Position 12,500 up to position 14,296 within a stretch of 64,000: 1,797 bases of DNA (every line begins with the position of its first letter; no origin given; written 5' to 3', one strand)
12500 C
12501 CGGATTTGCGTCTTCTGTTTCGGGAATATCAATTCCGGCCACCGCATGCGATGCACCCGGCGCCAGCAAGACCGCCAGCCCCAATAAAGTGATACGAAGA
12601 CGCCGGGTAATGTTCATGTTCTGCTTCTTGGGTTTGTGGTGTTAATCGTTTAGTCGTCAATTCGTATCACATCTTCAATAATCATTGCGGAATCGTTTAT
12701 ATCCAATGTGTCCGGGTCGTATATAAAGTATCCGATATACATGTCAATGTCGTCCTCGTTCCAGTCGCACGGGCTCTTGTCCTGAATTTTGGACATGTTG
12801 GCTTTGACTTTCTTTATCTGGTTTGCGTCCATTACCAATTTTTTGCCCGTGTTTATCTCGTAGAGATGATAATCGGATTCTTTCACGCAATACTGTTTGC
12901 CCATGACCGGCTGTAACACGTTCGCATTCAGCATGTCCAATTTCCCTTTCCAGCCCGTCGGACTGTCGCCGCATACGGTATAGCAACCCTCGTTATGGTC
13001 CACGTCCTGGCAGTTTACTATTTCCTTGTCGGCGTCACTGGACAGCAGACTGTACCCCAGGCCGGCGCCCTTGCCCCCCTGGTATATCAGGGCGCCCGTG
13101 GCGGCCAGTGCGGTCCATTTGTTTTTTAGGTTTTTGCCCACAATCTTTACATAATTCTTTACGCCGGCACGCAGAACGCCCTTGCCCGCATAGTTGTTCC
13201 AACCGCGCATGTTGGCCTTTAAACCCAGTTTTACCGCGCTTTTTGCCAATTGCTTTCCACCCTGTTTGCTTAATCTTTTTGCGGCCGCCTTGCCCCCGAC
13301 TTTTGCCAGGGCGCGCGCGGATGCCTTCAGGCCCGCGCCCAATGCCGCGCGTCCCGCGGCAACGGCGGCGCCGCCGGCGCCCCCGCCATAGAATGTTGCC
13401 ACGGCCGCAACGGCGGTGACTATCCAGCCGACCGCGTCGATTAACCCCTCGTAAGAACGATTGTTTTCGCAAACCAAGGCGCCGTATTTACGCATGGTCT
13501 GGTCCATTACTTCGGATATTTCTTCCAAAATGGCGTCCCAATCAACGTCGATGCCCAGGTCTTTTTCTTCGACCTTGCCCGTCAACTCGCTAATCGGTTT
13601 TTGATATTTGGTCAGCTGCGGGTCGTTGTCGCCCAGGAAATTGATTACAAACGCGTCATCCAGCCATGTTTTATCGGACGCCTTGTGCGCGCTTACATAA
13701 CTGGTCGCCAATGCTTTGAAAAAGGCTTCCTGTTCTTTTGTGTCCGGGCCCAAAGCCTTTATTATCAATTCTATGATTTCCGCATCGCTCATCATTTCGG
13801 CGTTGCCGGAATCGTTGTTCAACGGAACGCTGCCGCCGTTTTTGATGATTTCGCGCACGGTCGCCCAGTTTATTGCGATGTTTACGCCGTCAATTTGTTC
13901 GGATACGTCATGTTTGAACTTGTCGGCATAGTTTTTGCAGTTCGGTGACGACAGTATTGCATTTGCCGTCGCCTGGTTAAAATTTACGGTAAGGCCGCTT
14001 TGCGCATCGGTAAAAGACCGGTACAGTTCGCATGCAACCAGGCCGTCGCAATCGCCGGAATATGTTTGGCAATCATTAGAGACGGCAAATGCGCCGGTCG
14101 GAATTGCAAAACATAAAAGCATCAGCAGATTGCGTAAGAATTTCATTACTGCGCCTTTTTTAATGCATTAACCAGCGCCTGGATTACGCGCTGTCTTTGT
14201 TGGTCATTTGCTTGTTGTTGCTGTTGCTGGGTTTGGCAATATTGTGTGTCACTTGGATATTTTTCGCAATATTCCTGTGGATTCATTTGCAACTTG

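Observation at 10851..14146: Two paralogous secreted proteins with a signal peptide, acidic domain, buried hydrophobic Gly/Ala segment and Lys/Arg-rich helical domain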

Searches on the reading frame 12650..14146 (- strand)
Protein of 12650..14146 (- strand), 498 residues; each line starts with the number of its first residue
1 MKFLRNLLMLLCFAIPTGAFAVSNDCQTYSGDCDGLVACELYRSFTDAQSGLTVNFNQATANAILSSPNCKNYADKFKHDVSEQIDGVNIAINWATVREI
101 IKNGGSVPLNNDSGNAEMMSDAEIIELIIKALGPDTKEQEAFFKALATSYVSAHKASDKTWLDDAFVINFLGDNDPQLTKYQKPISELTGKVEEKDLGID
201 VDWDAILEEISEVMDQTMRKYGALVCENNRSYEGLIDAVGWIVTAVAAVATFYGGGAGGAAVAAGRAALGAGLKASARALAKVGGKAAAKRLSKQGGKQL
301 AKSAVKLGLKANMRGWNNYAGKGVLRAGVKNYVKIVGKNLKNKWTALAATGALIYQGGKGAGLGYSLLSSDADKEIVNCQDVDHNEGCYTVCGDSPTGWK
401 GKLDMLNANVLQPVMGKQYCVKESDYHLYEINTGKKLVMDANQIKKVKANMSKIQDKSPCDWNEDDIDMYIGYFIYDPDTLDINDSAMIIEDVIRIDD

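Call 3: search_protein_families(library=pfam, proteins=[window:12650-14146:-], max_evalue=1)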
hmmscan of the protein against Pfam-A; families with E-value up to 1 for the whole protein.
window:12650-14146:- (498 aa): 1 family
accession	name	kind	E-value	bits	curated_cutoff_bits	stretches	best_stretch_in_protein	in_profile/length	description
PF04888.17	SseC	-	0.00086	19.4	30.2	1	205-359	114-242/312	Secretion system effector C (SseC) like family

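Call 4: search_protein_families(library=ncbifam, proteins=[window:12650-14146:-], max_evalue=1)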
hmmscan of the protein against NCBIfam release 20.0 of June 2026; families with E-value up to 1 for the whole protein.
window:12650-14146:- (498 aa): 1 family
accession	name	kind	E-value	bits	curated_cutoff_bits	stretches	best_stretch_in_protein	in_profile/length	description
TIGR03651.1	circ_ocin_uber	subfamily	0.97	9.8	30.7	1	235-288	20-70/73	circular bacteriocin, circularin A/uberolysin family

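Call 7: search_solved_structures(query=window:12650-14146:-, max_evalue=10)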
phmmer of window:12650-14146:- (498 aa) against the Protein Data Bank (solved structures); distinct sequences matched with E-value up to 10: 7.
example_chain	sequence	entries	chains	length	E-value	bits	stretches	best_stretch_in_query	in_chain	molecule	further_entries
6wvs_A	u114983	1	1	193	0.021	16.8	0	90-127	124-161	DeNovoTIM15 hyperstable de novo TIM barrel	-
4rgd_A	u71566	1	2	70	0.11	14.4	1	233-279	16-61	Bacteriocin AS-48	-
1e68_A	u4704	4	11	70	0.37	12.7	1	234-279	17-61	AS-48 PROTEIN | PEPTIDE ANTIBIOTIC AS-48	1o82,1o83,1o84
3n3i_A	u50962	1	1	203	0.48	12.3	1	165-211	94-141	Protease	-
1lv1_A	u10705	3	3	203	1.7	10.5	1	166-211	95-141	HIV-1 protease | POL PROTEIN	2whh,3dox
1g6l_A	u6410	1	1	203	1.7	10.4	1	166-211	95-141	HIV-1 PROTEASE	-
3kt2_A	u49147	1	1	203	1.8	10.4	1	166-211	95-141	Protease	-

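Call 8: search_protein_families(library=phrogs, proteins=[window:12650-14146:-], max_evalue=0.1)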
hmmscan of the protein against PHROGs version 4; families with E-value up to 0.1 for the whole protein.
window:12650-14146:- (498 aa): 0 families

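Call 9: search_protein_families(library=padloc, proteins=[window:12650-14146:-], max_evalue=0.1)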
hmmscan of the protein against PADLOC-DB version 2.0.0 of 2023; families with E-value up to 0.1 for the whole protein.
window:12650-14146:- (498 aa): 0 families

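Call 11: find_homologous_proteins(query=window:12650-14146:-)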
Query window:12650-14146:- (498 aa): 124 proteins with E <= 0.001 among 8000 candidates; the best 120 are listed.
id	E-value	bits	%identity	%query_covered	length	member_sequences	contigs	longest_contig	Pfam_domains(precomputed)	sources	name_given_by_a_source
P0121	0.0e+0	1122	100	100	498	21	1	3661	-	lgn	-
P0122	2.2e-267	906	80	96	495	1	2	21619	-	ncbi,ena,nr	ncbi:MAG: hypothetical protein K2I81_01780 [Alphaproteobacteria bacterium]|nr:hypothetical protein [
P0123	2.4e-249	846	75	98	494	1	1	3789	-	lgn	-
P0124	5.0e-230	782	70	98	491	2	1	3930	-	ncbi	-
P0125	5.4e-230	782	69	100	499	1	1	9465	-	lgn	-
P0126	2.7e-221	754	70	95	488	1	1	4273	-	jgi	-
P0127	3.3e-203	694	79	78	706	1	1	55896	-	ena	-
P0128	1.3e-171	590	57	98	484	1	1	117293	-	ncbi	-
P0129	1.5e-157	543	53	100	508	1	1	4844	-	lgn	-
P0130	3.5e-155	536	52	100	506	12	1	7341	-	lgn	-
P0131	5.3e-154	532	53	100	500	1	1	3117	-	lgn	-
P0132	6.5e-154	531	52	100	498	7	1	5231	-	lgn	-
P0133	5.6e-153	528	53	98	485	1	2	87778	-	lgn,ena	-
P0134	5.6e-153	528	52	99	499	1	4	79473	-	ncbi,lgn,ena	-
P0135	1.1e-150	521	51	100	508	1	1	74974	-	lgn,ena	-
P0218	7.7e-86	307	42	78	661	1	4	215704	-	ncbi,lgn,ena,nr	ncbi:MAG: hypothetical protein J6T57_00615 [Alphaproteobacteria bacterium]|nr:hypothetical protein [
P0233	1.8e-57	213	37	78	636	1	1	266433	-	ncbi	-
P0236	1.9e-41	160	33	62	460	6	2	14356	-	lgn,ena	-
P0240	3.1e-35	140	29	60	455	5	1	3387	-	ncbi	-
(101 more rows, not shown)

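Call 22: find_encoding_contigs(protein=P0233, flank=8000, max_places=2)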
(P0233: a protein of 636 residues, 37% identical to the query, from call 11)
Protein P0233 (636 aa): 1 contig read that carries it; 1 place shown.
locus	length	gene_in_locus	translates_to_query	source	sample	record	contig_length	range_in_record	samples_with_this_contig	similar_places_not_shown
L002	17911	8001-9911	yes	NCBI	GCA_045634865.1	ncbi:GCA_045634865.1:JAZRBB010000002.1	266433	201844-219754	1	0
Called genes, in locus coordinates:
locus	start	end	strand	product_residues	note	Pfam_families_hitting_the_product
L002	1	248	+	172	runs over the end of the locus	PF00380:Ribosomal_S9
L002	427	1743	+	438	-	PF05697:Trigger_N, PF00254:FKBP_C, PF05698:Trigger_C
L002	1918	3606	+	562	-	PF13509:S1_2 (faint), PF00575:S1, PF23459:S1_RRP5 (weak), PF00575:S1, PF23459:S1_RRP5 (weak), PF00575:S1, PF21710:Spt6_S1 (weak), PF23459:S1_RRP5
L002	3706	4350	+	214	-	PF00406:ADK, PF13207:AAA_17, PF13238:AAA_18, PF13671:AAA_33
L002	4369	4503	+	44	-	-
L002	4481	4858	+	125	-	PF01648:ACPS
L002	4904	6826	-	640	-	-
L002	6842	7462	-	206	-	PF07750:GcrA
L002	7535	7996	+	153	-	PF01478:Peptidase_A24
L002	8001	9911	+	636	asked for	-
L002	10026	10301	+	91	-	-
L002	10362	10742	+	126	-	-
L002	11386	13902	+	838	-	-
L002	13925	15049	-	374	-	PF02684:LpxB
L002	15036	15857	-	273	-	PF00132:Hexapep (weak), PF25087:GMPPB_C, PF00132:Hexapep, PF25084:LbH_EIF2B (weak), PF25087:GMPPB_C (weak), PF00132:Hexapep, PF13720:Acetyltransf_11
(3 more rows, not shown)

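Call 24: predict_structure(alignment_id=A2)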
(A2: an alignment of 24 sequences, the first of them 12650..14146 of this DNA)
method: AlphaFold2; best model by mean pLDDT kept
length: 498 residues; sequences in the alignment: 24
mean_pLDDT: 69.4   pTM: 0.50
mean pLDDT of the five models: 69.4, 68.0, 67.1, 66.8, 66.5
residues with pLDDT >= 90: 114; 70-90: 198; 50-70: 35; < 50: 151
segments of 3 or more residues with pLDDT < 50: 14-19, 108-117, 232-355, 357-362, 364-366
pLDDT, mean of each block of 10 residues (from residue 1): 68 49 83 92 86 82 90 91 87 90 69 49 87 90 93 79 83 70 87 87 84 79 83 46 44 35 30 30 32 30 29 33 30 32 41 43 51 70 86 84 91 95 92 93 93 83 74 85 81 82
secondary structure, 60 per line:
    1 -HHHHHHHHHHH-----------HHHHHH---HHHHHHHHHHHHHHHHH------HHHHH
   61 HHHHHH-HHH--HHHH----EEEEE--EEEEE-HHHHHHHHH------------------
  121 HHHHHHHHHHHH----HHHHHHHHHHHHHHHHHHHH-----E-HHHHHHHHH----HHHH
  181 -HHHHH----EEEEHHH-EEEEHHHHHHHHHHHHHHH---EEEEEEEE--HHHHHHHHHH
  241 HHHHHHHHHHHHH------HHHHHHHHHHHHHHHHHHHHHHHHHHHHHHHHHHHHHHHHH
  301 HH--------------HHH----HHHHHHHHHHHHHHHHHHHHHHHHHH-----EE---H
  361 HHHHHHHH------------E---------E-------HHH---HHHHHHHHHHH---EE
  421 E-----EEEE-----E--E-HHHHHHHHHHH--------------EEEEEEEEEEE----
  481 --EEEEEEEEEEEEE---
elements in order: H2-12 H24-29 H33-49 H56-66 H73-76 E81-85 E88-92 H94-102 H121-132 H137-156 H164-172 H177-180 H182-186 E191-194 E199-202 H203-217 E221-228 H231-253 H260-302 H324-349 H360-368 H405-415 E419-421 E427-430 H441-451 E466-476 E483-495
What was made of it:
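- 12650..14146 (-): Gene B, 498 aa. Layout: signal peptide 1-21, acidic N-domain 22-231, hydrophobic segment 232-262, basic region 263-342, weak hydrophobic stretch 343-367, acidic Cys-rich C-domain 368-498. AlphaFold models the N- and C-domains confidently (pLDDT 80-95) and residues 232-366 at <50 (call 24).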

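Call 28: fold_search(model_id=the predicted structure, library=pdb)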
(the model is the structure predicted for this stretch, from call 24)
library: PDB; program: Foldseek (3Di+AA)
matches with E <= 10: 31; with E <= 0.001: 0
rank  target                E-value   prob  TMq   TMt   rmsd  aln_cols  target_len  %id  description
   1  7u91_A                4.2e-01  0.05  0.07  0.09  22.0       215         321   12  Crystal structure of queuine salvage enzyme DUF2419, in complex with queuosine-5'-monophosphate (released 2022-12-21)
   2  7u1o_B                9.3e-01  0.04  0.08  0.10  22.5       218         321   13  Crystal structure of queuine salvage enzyme DUF2419 complexed with queuosine (released 2022-12-21)
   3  7ulc_A                1.1e+00  0.03  0.07  0.09  22.0       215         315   12  Crystal structure of queuine salvage enzyme DUF2419 mutant D231N, in complex with queuosine-5'-monophosphate (released 2022-12-21)
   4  7u07_A                1.4e+00  0.03  0.07  0.10  22.1       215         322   12  Crystal structure of queuine salvage enzyme DUF2419, apo form (released 2022-12-21)
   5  7u07_B                1.7e+00  0.03  0.07  0.10  22.1       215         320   12  Crystal structure of queuine salvage enzyme DUF2419, apo form (released 2022-12-21)
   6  6csm_A                2.4e+00  0.04  0.08  0.12  15.9       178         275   10  Crystal structure of the natural light-gated anion channel GtACR1 (released 2018-09-05)
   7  1y50                  2.8e+00  0.04  0.06  0.19  12.4        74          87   14  X-ray crystal structure of Bacillus stearothermophilus Histidine phosphocarrier protein (Hpr) F29W mutant domain_swapped (released 2005-02-22)
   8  6mr7_A                3.5e+00  0.02  0.08  0.11  19.0       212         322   12  DNA polymerase beta substrate complex with templating adenine and incoming Fapy-dGTP analog (released 2019-01-30)
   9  3oip                  3.6e+00  0.04  0.06  0.14  10.7        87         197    9  Crystal structure of Yeast telomere protein Cdc13 OB1 (released 2010-11-03)
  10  3frr                  4.0e+00  0.03  0.08  0.18  22.4       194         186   12  Structure of human IST1(NTD) - (residues 1-189)(P21) (released 2009-06-30)
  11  2jbw_C                4.5e+00  0.04  0.07  0.09  11.2       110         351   10  Crystal Structure of the 2,6-dihydroxy-pseudo-oxynicotine Hydrolase. (released 2007-01-04)
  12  6csm_D                4.5e+00  0.02  0.07  0.11  16.6       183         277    9  Crystal structure of the natural light-gated anion channel GtACR1 (released 2018-09-05)
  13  7s03_A                4.7e+00  0.02  0.06  0.17  15.8       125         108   18  DNA-binding domain of human SETMAR in complex with Hsmar1 terminal inverted repeat (TIR) DNA (released 2022-08-03)
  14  2l6q_MODEL_1_A        5.5e+00  0.04  0.07  0.26   6.5        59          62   15  New high resolution NMR structure of gpW (W protein of bacteriophage lambda) at neutral pH (released 2011-11-16)
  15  4h54_A                6.2e+00  0.02  0.06  0.11  20.5       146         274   13  Crystal structure of the diguanylate cyclase DgcZ (released 2013-07-03)
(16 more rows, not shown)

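Call 33: find_related_loci(query=A2, collection=genome_contigs, flank=10000)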
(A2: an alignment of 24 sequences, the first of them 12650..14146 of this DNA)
Query A2 (498 aa) in genome_contigs; peptide patterns used: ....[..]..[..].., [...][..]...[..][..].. (x = any residue, [..] = any of these).
84 stretches matched a pattern; 35 encode a relative of the query (tblastn E <= 1e-3); 35 distinct loci.
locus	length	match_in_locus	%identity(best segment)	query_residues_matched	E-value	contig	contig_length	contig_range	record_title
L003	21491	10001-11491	96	1-498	0e+0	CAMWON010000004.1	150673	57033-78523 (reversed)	MAG TPA_asm: uncultured Alphaproteobacteria bacterium isolate SRR14411251_bin.18_metawrap_v1.3_MAG genome assembly, cont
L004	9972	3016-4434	80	13-488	0e+0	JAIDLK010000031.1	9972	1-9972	MAG: Alphaproteobacteria bacterium isolate SC0338_S5_7 SC0338_S5_7_contig_31, whole genome shotgun sequence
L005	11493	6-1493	50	4-498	4e-154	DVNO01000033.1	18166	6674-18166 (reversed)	MAG TPA_asm: Candidatus Enterousia avicola isolate CHK136-897 CHK136__C183859_L18166_ERR2241905, whole genome shotgun se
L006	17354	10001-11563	49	1-498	5e-147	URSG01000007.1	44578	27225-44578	uncultured Rickettsiales bacterium isolate UMGS1303 genome assembly, contig: NODE_77_length_44578_cov_5.684725, whole ge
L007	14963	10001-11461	50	1-489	4e-147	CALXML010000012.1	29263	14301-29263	MAG: uncultured Alphaproteobacteria bacterium isolate BRZ_KL__bin36 genome assembly, contig: BRZ_KL__NODE_1514_length_29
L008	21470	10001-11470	50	1-489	2e-143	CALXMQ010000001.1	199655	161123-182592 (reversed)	MAG: uncultured Alphaproteobacteria bacterium isolate BRZ_KT__bin2 genome assembly, contig: BRZ_KT__NODE_12_length_19965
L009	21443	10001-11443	52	8-489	1e-142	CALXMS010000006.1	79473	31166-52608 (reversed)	MAG: uncultured Alphaproteobacteria bacterium isolate BRZ_MB__bin43 genome assembly, contig: BRZ_MB__NODE_498_length_794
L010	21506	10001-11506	50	1-498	4e-142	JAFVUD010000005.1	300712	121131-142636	MAG: Alphaproteobacteria bacterium isolate RGIG5397 Sheep_Colon-3__c913026, whole genome shotgun sequence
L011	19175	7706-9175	50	1-486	1e-133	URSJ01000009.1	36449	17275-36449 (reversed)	uncultured Rickettsiales bacterium isolate UMGS1304 genome assembly, contig: NODE_150_length_36449_cov_7.75727, whole ge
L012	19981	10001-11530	47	1-498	1e-130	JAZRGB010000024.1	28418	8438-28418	MAG: Candidatus Enterousia sp. isolate T1900045493_YK20190187.MAGScoT_cleanbin_000028 SGB_7394_k141_1490019, whole genom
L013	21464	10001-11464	48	7-498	4e-128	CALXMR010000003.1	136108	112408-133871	MAG: uncultured Alphaproteobacteria bacterium isolate BRZ_MA__bin39 genome assembly, contig: BRZ_MA__NODE_145_length_136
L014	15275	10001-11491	45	1-498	1e-127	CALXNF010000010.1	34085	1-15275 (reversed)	MAG: uncultured Alphaproteobacteria bacterium isolate E02__bin305 genome assembly, contig: E02__k127_6025034, whole geno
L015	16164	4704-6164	48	15-498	2e-127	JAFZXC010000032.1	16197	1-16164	MAG: Alphaproteobacteria bacterium isolate RGIG8177 Water_buffalos_Rumen-3__c1701933, whole genome shotgun sequence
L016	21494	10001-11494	45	1-498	8e-120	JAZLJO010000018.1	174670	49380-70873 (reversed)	MAG: Candidatus Enterousia sp. isolate T1900044962_TA20190024.MAGScoT_cleanbin_000037 SGB_3966_k141_1283497, whole genom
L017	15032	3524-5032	44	1-498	3e-117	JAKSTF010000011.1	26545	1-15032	MAG: Alphaproteobacteria bacterium isolate Horse_feces300 MAG300_11, whole genome shotgun sequence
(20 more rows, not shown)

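Call 51: search_protein_families(library=pfam, proteins=[P0236, P0240, P0218], max_evalue=0.1)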
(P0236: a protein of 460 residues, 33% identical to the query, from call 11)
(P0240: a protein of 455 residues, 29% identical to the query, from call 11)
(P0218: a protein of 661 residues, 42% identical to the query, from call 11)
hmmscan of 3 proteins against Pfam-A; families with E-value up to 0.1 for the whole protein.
P0236 (460 aa): 0 families

P0240 (455 aa): 1 family
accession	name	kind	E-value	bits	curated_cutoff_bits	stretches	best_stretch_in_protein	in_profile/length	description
PF22660.2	RS_preATP-grasp-like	-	0.0015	19.4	27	1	157-219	5-66/98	Ribonucleotide synthetase preATP-grasp domain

P0218 (661 aa): 0 families

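Call 62: fold_search(model_id=the predicted structure, library=viral)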
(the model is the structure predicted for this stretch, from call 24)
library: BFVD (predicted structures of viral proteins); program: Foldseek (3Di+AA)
matches with E <= 10: 171; with E <= 0.001: 0
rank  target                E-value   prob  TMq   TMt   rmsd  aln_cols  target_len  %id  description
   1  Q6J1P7                6.6e-01  0.13  0.09  0.15  15.7       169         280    8  Gp30 [Burkholderia phage BcepC6B]
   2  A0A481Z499            6.9e-01  0.03  0.07  0.05  22.6       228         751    8  ATP-dependent helicase [Pithovirus LCPAC201]
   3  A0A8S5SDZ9            7.7e-01  0.06  0.07  0.15  20.4       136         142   13  Uncharacterized protein [Caudovirales sp. ctrNG92]
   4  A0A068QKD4            1.2e+00  0.05  0.08  0.18  22.3       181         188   11  Uncharacterized protein [Armadillidium vulgare iridescent virus]
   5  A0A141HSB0            1.2e+00  0.02  0.07  0.06  20.7       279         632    9  (no name in the UniProt tables at hand)
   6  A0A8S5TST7            1.5e+00  0.02  0.06  0.07  26.1       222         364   14  Minor capsid protein [Siphoviridae sp. ct8aS59]
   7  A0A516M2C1            1.6e+00  0.06  0.09  0.14  14.1       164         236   13  (no name in the UniProt tables at hand)
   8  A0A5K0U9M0            1.6e+00  0.06  0.10  0.12  20.6       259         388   12  Endonuclease I [Yasminevirus sp. GU-2018]
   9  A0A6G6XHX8            1.8e+00  0.04  0.07  0.18  17.6       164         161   12  Uncharacterized protein [Arthrobacter phage Shoya]
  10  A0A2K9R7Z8            1.9e+00  0.05  0.07  0.06  24.5       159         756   14  (no name in the UniProt tables at hand)
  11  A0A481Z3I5            2.0e+00  0.02  0.06  0.08  18.2       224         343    8  Uncharacterized protein [Pithovirus LCPAC001]
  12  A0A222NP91            2.2e+00  0.07  0.07  0.21  10.7        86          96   10  Uncharacterized protein [Flavobacterium phage FLiP]
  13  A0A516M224            2.3e+00  0.03  0.08  0.09  19.1       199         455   11  (no name in the UniProt tables at hand)
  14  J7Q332                2.5e+00  0.10  0.06  0.26   9.0        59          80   14  Hypothetical wHTH DNA-binding protein [Alphaspiravirus yamagawaense]
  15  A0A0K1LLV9            2.5e+00  0.04  0.08  0.15  29.8       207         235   14  Uncharacterized protein [Rhodobacter phage RcSpartan]
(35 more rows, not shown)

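Call 64: search_solved_structures(query=A2, max_evalue=1)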
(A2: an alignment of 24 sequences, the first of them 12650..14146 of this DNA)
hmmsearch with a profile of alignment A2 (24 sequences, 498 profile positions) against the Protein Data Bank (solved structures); distinct sequences matched with E-value up to 1: 3.
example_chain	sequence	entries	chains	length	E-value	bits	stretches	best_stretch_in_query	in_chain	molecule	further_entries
1e68_A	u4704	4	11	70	0.74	11.9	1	231-277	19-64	AS-48 PROTEIN | PEPTIDE ANTIBIOTIC AS-48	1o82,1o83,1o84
4rgd_A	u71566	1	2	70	0.85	11.7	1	231-277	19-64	Bacteriocin AS-48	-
2k38_A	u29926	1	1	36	0.89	11.7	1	270-299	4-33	Cupiennin-1a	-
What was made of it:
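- On Circular bacteriocins (AS-48/uberolysin, TIGR03651): PDB AS-48 gives E of 0.11-0.85 (calls 7, 64).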
